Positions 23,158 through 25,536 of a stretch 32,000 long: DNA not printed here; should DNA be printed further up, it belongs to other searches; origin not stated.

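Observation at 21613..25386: Uncharacterised operon: LicC-like nucleotidyltransferase + Fe(II)/2OG oxygenase + B12-type radical SAM enzyme, a Fom1/Fom3-like tailoring module for a nucleotide-linked phosphonate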

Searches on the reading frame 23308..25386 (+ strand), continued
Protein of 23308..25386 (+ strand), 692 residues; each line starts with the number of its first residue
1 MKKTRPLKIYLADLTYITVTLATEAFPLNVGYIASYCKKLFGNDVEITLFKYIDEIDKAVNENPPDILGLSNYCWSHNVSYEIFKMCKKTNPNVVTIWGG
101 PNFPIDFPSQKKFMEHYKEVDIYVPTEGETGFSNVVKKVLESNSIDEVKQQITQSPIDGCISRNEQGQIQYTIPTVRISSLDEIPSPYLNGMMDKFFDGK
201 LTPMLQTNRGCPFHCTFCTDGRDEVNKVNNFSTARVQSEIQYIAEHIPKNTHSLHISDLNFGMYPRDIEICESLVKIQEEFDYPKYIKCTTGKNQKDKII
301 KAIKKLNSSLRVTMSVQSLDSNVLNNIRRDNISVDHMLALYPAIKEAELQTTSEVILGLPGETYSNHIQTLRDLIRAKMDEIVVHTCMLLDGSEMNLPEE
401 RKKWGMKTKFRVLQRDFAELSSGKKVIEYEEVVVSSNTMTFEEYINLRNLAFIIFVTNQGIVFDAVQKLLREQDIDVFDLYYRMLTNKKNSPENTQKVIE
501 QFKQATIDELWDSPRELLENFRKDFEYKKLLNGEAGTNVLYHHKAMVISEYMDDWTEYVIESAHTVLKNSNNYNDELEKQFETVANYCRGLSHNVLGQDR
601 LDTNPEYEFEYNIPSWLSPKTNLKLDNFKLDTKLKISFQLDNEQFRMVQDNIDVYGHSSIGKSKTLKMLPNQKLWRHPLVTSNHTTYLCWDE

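Call 41: find_related_loci(query=window:23308-25383:+, collection=metagenome_contigs, flank=10000)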
Query window:23308-25383:+ (692 aa) in metagenome_contigs; peptide patterns used: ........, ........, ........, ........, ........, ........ (x = any residue, [..] = any of these).
212 stretches matched a pattern; 68 encode a relative of the query (tblastn E <= 1e-3); 68 distinct loci.
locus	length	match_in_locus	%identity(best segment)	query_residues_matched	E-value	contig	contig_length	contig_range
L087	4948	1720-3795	97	1-692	0e+0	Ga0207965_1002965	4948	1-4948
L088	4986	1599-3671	93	1-691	0e+0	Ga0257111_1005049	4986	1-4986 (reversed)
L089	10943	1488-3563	92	1-692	0e+0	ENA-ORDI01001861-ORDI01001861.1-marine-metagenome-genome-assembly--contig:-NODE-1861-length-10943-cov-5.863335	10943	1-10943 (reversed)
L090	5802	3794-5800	95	1-669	0e+0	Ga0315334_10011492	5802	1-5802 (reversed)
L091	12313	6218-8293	92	1-692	0e+0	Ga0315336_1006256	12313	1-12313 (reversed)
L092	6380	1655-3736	89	1-691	0e+0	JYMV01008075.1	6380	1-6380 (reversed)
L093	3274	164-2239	84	1-692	0e+0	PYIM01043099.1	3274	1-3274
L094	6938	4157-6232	82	1-692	0e+0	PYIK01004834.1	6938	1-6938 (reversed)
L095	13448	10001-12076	81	1-692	0e+0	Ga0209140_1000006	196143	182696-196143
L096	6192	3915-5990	83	1-692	0e+0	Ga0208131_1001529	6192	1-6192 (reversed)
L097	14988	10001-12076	82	1-692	0e+0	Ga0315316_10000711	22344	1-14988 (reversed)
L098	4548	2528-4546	85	1-673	0e+0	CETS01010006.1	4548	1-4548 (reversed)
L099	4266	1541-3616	82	1-692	0e+0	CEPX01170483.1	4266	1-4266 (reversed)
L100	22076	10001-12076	81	1-692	0e+0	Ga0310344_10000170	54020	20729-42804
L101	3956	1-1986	81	31-692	0e+0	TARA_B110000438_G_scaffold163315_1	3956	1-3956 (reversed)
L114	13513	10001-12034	55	3-680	0e+0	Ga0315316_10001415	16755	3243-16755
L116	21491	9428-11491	54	1-688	0e+0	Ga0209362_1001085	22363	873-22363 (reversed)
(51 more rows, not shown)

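Call 53: search_protein_families(library=pfam, proteins=[L116:4101-4802:-, L116:5349-6227:-, L116:6261-7124:-, L116:7830-9368:+, L116:11521-12222:-, L116:12495-13391:-, L116:13388-14872:-, L116:15055-15897:+, L116:15957-16841:-, L116:16899-17906:-], max_evalue=0.001)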
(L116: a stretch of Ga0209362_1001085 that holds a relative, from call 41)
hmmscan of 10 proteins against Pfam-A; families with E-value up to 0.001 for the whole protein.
L116:4101-4802:- (233 aa): 3 families
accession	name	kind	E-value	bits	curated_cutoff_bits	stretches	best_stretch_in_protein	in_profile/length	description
PF02348.25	CTP_transf_3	-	2.7e-25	89.9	22.6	1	4-143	1-121/217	Cytidylyltransferase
PF12804.13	NTP_transf_3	-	2.3e-06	28.3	27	1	18-143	15-131/160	MobA-like NTP transferase domain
PF00483.29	NTP_transferase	-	0.00089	19.3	21.2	0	14-193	18-190/245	Nucleotidyl transferase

L116:5349-6227:- (292 aa): 1 family
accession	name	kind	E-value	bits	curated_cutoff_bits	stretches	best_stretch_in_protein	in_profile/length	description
PF03102.20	NeuB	-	1.1e-83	280.9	22.1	1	39-276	2-241/241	NeuB family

L116:6261-7124:- (287 aa): 7 families
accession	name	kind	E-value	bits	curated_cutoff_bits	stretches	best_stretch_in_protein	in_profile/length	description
PF13561.12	adh_short_C2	-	1.8e-36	126.3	27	2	197-285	142-236/236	Enoyl-(Acyl carrier protein) reductase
PF00106.31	adh_short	-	5.1e-31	108.1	26.6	1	11-166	1-140/195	short chain dehydrogenase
PF01370.27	Epimerase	-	3.4e-08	33.6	20.9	1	14-86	2-62/240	NAD dependent epimerase/dehydratase family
PF16363.11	GDP_Man_Dehyd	-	1.3e-07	31.8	27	1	15-87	2-74/332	GDP-mannose 4,6 dehydratase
PF08659.16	KR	-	6.4e-07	29.9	22.6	1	12-143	2-121/180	KR domain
PF01073.25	3Beta_HSD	-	1.5e-06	27.9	22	1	14-107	1-81/280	3-beta hydroxysteroid dehydrogenase/isomerase family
PF07993.18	NAD_binding_4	-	0.00075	19.2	20.1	0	15-114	1-110/258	Male sterility protein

L116:7830-9368:+ (512 aa): 1 family
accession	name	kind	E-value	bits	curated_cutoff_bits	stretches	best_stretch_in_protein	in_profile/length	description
PF05159.20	Capsule_synth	-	1.9e-07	31.3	20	1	272-410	123-267/310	Capsule polysaccharide biosynthesis protein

L116:11521-12222:- (233 aa): 1 family
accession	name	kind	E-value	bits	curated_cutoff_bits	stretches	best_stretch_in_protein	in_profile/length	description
PF02348.25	CTP_transf_3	-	2.1e-09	38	22.6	1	26-194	2-171/217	Cytidylyltransferase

L116:12495-13391:- (298 aa): 1 family
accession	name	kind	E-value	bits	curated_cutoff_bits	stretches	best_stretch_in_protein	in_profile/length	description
PF00248.27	Aldo_ket_red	-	1e-37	130.2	24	1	4-283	1-289/291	Aldo/keto reductase family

L116:13388-14872:- (494 aa): 2 families
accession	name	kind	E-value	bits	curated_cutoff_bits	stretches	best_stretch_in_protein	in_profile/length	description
PF04055.27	Radical_SAM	-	8.2e-19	68.8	29.5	1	228-409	1-165/166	Radical SAM superfamily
PF02310.24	B12-binding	-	2e-06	28.1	32.1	1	72-162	37-120/121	B12 binding domain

L116:15055-15897:+ (280 aa): 1 family
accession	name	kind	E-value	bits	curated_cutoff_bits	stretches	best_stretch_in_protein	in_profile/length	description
PF03102.20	NeuB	-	2.7e-67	227.2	22.1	1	27-264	1-241/241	NeuB family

L116:15957-16841:- (294 aa): 2 families
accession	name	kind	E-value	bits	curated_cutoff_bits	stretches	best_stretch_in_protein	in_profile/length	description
PF00535.33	Glycos_transf_2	-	1e-27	97.6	23.3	1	5-162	2-167/168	Glycosyl transferase family 2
PF13704.12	Glyco_tranf_2_4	-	8.9e-05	23.4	27.5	1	11-86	2-81/98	Glycosyl transferase family 2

L116:16899-17906:- (335 aa): 2 families
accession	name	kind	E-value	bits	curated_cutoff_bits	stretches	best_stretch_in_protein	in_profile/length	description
PF10432.14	bact-PGI_C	-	3.3e-33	115.2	24.5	1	191-335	2-151/151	Bacterial phospho-glucose isomerase C-terminal SIS domain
PF01380.27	SIS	-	2.1e-06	28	25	1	38-119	2-88/131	SIS domain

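Call 54: search_protein_families(library=pfam, proteins=[L114:1565-2479:-, L114:2675-4090:-, L114:4117-5175:-, L114:5582-6463:-, L114:6485-7120:+, L114:7086-7679:+, L114:7648-8667:-, L114:8728-9801:+, L114:12083-12430:-, L114:12469-13230:-], max_evalue=0.001)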
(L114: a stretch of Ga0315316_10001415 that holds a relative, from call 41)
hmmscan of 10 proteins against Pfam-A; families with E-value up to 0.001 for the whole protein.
L114:1565-2479:- (304 aa): 1 family
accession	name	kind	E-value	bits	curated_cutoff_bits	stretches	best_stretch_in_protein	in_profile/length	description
PF01063.24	Aminotran_4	-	2.9e-54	184.7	28.5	1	34-265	2-223/223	Amino-transferase class IV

L114:2675-4090:- (471 aa): 1 family
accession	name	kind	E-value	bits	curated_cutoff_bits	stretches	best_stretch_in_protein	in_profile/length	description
PF00696.33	AA_kinase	-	3e-29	102.9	24.9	1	3-299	1-234/234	Amino acid kinase family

L114:4117-5175:- (352 aa): 1 family
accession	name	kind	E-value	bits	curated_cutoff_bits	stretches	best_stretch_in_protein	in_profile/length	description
PF04101.22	Glyco_tran_28_C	-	4.8e-15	56.4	22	1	205-333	3-143/166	Glycosyltransferase family 28 C-terminal domain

L114:5582-6463:- (293 aa): 1 family
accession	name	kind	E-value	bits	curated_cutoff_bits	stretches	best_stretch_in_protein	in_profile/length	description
PF04055.27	Radical_SAM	-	2.2e-22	80.5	29.5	1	23-181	3-158/166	Radical SAM superfamily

L114:6485-7120:+ (211 aa): 7 families
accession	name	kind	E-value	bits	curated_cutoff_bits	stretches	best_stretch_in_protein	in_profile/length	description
PF00069.31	Pkinase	-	7.9e-13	48.8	31.7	1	11-150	9-152/263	Protein kinase domain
PF06293.20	Kdo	-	1.4e-09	38.2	21.3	1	101-182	122-207/207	Lipopolysaccharide kinase (Kdo/WaaP) family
PF01636.29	APH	-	1.3e-06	28.9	23.2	0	116-143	168-197/239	Phosphotransferase enzyme family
PF01163.29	RIO1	-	3e-06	27.4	22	1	45-150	49-158/187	RIO domain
PF07714.23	PK_Tyr_Ser-Thr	-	8e-06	25.8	23.1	1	5-151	3-157/258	Protein tyrosine and serine/threonine kinase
PF03109.22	ABC1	-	7.9e-05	22.3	22.9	1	78-172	142-242/244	ABC1 atypical kinase-like domain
PF06176.17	WaaY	-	0.00037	20.6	20.3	1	77-142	116-180/229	Lipopolysaccharide core biosynthesis protein (WaaY)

L114:7086-7679:+ (197 aa): 1 family
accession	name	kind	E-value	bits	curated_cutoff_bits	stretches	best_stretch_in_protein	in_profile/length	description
PF01725.21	Ham1p_like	-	3e-42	145.1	22.5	1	13-187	1-186/186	Ham1 family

L114:7648-8667:- (339 aa): 2 families
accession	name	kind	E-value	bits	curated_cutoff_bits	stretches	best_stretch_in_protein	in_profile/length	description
PF08608.17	Wyosine_form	-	8.3e-20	71.2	22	1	265-326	2-63/63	Wyosine base formation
PF04055.27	Radical_SAM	-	7.8e-16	59.1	29.5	1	76-251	6-157/166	Radical SAM superfamily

L114:8728-9801:+ (357 aa): 1 family
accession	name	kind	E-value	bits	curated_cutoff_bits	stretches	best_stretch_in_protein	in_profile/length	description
PF01544.23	CorA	-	2.9e-22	79.8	27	1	46-335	4-290/292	CorA-like Mg2+ transporter protein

L114:12083-12430:- (115 aa): 0 families

L114:12469-13230:- (253 aa): 12 families
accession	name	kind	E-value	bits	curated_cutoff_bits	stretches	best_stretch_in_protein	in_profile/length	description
PF13847.12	Methyltransf_31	-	2e-12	47.5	27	1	37-135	2-108/145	Methyltransferase domain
PF13649.12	Methyltransf_25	-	3.2e-12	47.4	27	1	45-119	4-78/97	Methyltransferase domain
PF08241.18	Methyltransf_11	-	7.2e-09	36.6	21.2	1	44-112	2-68/95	Methyltransferase domain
PF08242.18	Methyltransf_12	-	3.7e-08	34.4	30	1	44-113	2-74/98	Methyltransferase domain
PF06325.19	PrmA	-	2.2e-07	31.1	22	1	38-129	161-250/296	Ribosomal protein L11 methyltransferase (PrmA)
PF08123.19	DOT1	-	2.3e-06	27.7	23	1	24-86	28-90/205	Histone methylation protein DOT1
PF02390.23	Methyltransf_4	-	2.4e-06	27.6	24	1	39-97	2-60/173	Putative methyltransferase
PF01135.25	PCMT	-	3.8e-05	24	20.3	1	24-99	59-135/210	Protein-L-isoaspartate(D-aspartate) O-methyltransferase (PCMT)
PF05175.20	MTS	-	6.2e-05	23.1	23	1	43-110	36-104/170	Methyltransferase small domain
PF02353.26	CMAS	-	0.0001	22.2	27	1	27-101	51-125/273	Mycolic acid cyclopropane synthetase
PF00398.26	RrnaAD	-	0.00027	20.6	24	1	22-106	14-94/263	Ribosomal RNA adenine dimethylase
PF03848.20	TehB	-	0.00054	19.9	20.4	1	44-131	36-126/193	Tellurite resistance protein TehB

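Call 55: predict_structure(alignment_id=A1)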
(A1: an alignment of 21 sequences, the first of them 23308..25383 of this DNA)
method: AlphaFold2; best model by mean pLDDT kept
length: 692 residues; sequences in the alignment: 21
mean_pLDDT: 89.6   pTM: 0.88
mean pLDDT of the five models: 89.6, 88.4, 87.5, 87.1, 85.0
residues with pLDDT >= 90: 458; 70-90: 209; 50-70: 11; < 50: 14
segments of 3 or more residues with pLDDT < 50: 20-22, 684-692
pLDDT, mean of each block of 10 residues (from residue 1): 79 77 75 98 97 95 97 93 96 95 92 95 93 95 85 91 91 89 96 92 91 81 77 97 93 88 91 95 89 83 84 83 91 83 78 91 97 91 92 91 96 88 93 97 98 91 93 95 95 97 96 95 92 84 90 96 96 95 97 87 91 89 91 93 86 78 77 87 46 30
secondary structure, 60 per line:
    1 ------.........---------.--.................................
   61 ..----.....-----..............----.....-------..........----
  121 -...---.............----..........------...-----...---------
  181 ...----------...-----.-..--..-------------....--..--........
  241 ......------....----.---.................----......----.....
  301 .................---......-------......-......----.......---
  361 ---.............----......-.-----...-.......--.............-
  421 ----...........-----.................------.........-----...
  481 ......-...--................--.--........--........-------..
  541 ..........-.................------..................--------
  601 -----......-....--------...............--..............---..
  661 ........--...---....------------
elements in order (helices of 4 or more, strands of 3 or more residues): E7-15 H28-44 E45-52 H53-62 E67-71 H77-90 E95-99 H107-116 E122-124 H128-140 H145-154 E161-163 E169-171 H223-226 H233-246 E253-256 H265-281 E286-291 H296-309 E310-317 H321-326 H334-339 H341-346 E351-357 H364-376 E381-386 H398-404 E407-419 E425-435 H441-457 H464-472 H478-486 H493-508 H514-521 H524-531 H539-550 H552-568 H575-592 E606-611 H613-616 H625-628 E629-639 H642-655 H659-668 E677-680

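Call 58: fold_search(model_id=the predicted structure, library=pdb)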
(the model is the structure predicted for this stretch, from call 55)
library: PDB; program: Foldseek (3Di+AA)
matches with E <= 10: 1820; with E <= 0.001: 118
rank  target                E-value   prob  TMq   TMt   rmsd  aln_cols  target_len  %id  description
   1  7kdx_B                5.0e-37  1.00  0.76  0.79   5.0       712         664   21  Crystal structure of Streptomyces tokunonesis TokK with hydroxycobalamin, 5'-deoxyadenosine, and methionine (released 2022-01-12)
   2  7kdy_A                5.3e-37  1.00  0.76  0.79   5.2       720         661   21  Crystal structure of Streptomyces tokunonesis TokK with hydroxycobalamin, 5'-deoxyadenosine, methionine, and (2R)-pant (released 2022-01-12)
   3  7kdx_A                2.6e-36  1.00  0.75  0.78   5.5       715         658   20  Crystal structure of Streptomyces tokunonesis TokK with hydroxycobalamin, 5'-deoxyadenosine, and methionine (released 2022-01-12)
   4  7kdy_B                3.9e-35  1.00  0.75  0.78   5.3       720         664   20  Crystal structure of Streptomyces tokunonesis TokK with hydroxycobalamin, 5'-deoxyadenosine, methionine, and (2R)-pant (released 2022-01-12)
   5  9n1d                  5.3e-34  1.00  0.69  0.75   5.8       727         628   17  Crystal structure of CysS from Corallococcus sp. CA054B with 5'-deoxyadenosine and methionine bound (released 2026-01-28)
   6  9n1b                  8.4e-33  1.00  0.68  0.75   5.6       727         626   18  Crystal structure of CysS from Corallococcus sp. CA054B with 5'-deoxyadenosine, methionine, and pantetheinylated 3-metho (released 2026-01-28)
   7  9n1c                  2.6e-32  1.00  0.65  0.72   7.9       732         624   18  Crystal structure of CysS from Corallococcus sp. CA054B with 5'-deoxyadenosine, methionine, and pantetheinylated 3-ethox (released 2026-01-28)
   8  5ul4                  2.2e-17  1.00  0.47  0.45  15.0       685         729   14  Structure of Cobalamin-dependent S-adenosylmethionine radical enzyme OxsB with aqua-cobalamin and S-adenosylmethionine b (released 2017-04-19)
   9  5ul3                  2.9e-17  1.00  0.48  0.46  15.0       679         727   14  Structure of Cobalamin-dependent S-adenosylmethionine radical enzyme OxsB with aqua-cobalamin bound (released 2017-04-19)
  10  5ul2                  5.1e-16  1.00  0.48  0.45  14.9       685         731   14  Structure of Apo, SeMet-labeled Cobalamin-dependent S-adenosylmethionine radical enzyme OxsB (released 2017-04-19)
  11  6wtf_A                5.6e-15  1.00  0.44  0.54   7.5       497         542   13  Structure of radical S-adenosylmethionine methyltransferase, TsrM, from Kitasatospora setae with tryptophan substrate  (released 2020-12-23)
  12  6wte_A                9.5e-15  1.00  0.43  0.51   6.1       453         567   12  Structure of radical S-adenosylmethionine methyltransferase, TsrM, from Kitasatospora setae with cobalamin and [4Fe-4S (released 2020-12-23)
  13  6wtf_B                1.2e-14  1.00  0.43  0.54   6.3       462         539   13  Structure of radical S-adenosylmethionine methyltransferase, TsrM, from Kitasatospora setae with tryptophan substrate  (released 2020-12-23)
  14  6wte_B                1.6e-14  1.00  0.43  0.54   6.3       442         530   12  Structure of radical S-adenosylmethionine methyltransferase, TsrM, from Kitasatospora setae with cobalamin and [4Fe-4S (released 2020-12-23)
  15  9ccb                  6.8e-14  1.00  0.40  0.64   4.8       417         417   15  X-ray crystal structure of methyl-coenzyme M reductase glutamine methylase (MgmA) from Methanothermobacter marburgensis  (released 2025-01-01)
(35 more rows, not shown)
